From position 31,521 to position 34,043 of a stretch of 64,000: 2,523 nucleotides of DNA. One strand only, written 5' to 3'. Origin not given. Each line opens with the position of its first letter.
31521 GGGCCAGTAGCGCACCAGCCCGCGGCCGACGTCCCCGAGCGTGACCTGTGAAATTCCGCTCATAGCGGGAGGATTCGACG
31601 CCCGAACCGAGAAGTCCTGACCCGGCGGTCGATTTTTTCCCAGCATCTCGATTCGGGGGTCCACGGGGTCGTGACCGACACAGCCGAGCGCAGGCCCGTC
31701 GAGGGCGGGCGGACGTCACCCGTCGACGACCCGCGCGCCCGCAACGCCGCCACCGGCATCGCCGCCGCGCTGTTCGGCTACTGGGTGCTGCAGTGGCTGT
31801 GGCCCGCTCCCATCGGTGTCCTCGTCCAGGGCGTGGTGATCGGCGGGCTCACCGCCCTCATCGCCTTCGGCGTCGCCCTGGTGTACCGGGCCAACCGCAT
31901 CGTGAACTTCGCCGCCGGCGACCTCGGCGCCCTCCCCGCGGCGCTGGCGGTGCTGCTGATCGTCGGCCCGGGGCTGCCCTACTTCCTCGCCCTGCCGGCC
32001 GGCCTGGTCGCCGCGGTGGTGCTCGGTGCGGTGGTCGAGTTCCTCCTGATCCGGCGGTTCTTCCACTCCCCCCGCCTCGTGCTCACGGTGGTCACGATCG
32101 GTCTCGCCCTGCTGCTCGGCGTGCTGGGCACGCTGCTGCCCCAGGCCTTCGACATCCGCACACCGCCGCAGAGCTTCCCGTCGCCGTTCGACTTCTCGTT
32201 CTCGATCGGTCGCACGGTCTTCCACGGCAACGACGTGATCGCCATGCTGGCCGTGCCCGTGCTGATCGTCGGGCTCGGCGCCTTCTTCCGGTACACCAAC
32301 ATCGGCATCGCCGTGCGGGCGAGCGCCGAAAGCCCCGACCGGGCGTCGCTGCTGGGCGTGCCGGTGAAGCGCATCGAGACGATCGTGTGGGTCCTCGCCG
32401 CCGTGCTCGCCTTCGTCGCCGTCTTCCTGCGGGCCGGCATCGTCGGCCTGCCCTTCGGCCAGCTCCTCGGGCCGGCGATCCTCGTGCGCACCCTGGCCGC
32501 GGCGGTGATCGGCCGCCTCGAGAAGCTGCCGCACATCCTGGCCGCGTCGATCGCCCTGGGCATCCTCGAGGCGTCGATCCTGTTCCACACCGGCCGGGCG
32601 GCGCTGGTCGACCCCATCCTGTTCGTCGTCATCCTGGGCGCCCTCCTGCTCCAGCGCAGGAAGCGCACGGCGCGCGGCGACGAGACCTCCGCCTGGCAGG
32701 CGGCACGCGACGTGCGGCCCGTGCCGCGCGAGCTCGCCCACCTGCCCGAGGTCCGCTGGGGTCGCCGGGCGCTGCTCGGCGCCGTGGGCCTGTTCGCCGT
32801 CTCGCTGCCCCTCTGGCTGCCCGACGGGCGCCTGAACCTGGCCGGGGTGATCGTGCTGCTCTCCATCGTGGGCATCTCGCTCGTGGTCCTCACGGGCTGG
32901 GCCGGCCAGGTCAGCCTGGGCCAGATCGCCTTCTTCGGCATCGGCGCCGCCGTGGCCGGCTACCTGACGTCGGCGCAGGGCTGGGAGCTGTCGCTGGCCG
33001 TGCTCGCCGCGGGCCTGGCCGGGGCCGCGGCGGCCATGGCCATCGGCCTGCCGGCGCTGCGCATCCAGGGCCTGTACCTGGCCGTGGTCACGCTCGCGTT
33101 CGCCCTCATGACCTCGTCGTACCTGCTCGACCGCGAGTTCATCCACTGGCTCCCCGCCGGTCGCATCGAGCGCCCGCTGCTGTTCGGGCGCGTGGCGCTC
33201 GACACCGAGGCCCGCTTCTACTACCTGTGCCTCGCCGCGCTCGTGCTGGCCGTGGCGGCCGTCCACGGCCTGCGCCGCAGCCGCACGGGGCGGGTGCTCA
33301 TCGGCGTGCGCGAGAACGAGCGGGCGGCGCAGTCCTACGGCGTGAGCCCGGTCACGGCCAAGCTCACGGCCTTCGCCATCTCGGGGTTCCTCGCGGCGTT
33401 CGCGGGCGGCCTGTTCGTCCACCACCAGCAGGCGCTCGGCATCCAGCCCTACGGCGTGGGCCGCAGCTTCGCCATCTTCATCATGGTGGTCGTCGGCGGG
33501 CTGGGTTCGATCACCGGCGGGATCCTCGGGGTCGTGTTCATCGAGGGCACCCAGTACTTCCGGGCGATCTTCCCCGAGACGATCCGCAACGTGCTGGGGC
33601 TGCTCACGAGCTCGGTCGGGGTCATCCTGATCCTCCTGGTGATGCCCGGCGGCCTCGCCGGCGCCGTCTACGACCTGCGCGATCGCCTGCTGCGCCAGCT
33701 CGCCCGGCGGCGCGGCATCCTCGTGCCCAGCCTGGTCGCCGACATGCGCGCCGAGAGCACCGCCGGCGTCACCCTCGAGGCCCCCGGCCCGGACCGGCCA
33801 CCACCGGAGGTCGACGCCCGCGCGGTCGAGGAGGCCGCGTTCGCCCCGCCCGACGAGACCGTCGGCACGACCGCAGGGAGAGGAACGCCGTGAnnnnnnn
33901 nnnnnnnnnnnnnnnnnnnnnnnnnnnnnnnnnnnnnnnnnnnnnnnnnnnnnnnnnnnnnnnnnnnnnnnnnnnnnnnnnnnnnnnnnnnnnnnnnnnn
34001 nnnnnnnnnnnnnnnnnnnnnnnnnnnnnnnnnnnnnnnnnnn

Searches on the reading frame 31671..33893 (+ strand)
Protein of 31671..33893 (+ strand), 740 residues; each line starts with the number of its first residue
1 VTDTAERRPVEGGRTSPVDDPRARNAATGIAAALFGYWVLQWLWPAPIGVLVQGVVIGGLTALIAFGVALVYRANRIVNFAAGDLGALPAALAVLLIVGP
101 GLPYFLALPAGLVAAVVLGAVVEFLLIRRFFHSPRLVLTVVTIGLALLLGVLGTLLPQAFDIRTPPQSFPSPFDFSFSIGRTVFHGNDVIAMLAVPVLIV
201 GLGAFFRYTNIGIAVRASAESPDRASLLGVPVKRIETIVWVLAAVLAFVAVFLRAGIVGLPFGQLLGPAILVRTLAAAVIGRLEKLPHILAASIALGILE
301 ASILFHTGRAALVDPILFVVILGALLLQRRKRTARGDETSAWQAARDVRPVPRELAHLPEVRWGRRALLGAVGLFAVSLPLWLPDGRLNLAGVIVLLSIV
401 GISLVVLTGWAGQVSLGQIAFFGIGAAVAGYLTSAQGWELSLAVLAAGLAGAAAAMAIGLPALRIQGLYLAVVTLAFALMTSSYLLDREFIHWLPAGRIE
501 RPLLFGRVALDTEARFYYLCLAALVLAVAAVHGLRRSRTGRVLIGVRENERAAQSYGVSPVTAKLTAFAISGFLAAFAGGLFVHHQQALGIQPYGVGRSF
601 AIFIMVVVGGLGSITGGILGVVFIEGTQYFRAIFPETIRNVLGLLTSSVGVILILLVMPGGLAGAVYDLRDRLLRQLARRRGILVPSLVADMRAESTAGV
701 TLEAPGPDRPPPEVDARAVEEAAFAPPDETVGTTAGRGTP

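Call 6: search_protein_families(library=pfam, proteins=[window:31671-33893:+], max_evalue=0.01)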
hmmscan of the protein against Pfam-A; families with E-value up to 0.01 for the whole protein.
window:31671-33893:+ (740 aa): 1 family
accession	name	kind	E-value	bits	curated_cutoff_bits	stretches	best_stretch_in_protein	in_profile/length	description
PF02653.21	BPD_transp_2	-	1.2e-57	195.6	26.8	2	388-636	3-252/269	Branched-chain amino acid transport system / permease component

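Call 7: search_protein_families(library=ncbifam, proteins=[window:31671-33893:+], max_evalue=0.01)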
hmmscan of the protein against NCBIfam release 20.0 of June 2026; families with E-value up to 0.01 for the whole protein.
window:31671-33893:+ (740 aa): 9 families
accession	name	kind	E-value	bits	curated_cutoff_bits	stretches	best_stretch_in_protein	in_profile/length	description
TIGR03408.1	urea_trans_UrtC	equivalog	6e-25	88.6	296.2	2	441-664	89-312/313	urea ABC transporter permease subunit UrtC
NF008450.0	PRK11301.1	subfamily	2.8e-23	83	366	2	509-644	254-392/418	high-affinity branched-chain amino acid ABC transporter permease LivM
TIGR03409.1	urea_trans_UrtB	equivalog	7.2e-21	75.1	250.3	2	51-325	4-278/291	urea ABC transporter permease subunit UrtB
NF008011.0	PRK10740.1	equivalog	4.5e-16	59.4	379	2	51-308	12-278/308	high-affinity branched-chain amino acid ABC transporter permease LivH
TIGR03727.1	urea_t_UrtC_arc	equivalog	2.8e-15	56.1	575.55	2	513-672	192-344/369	urea ABC transporter, permease protein UrtC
TIGR03622.1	urea_t_UrtB_arc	equivalog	1.3e-12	47.7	374.25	2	61-309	14-254/284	urea ABC transporter, permease protein UrtB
NF008630.0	PRK11618.1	equivalog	8.2e-06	25.3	363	1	396-627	47-278/331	galactofuranose ABC transporter, permease protein YjfF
NF011961.0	PRK15432.1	equivalog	3.5e-05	23.2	388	1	394-623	46-271/344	autoinducer 2 ABC transporter permease LsrC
NF007014.0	PRK09478.1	equivalog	0.0059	16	386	1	513-622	180-287/336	galactose/methyl galactoside ABC transporter permease MglC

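Call 64: search_solved_structures(query=window:31671-33890:+, max_evalue=0.01)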
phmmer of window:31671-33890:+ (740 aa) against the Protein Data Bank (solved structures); distinct sequences matched with E-value up to 0.01: 0.
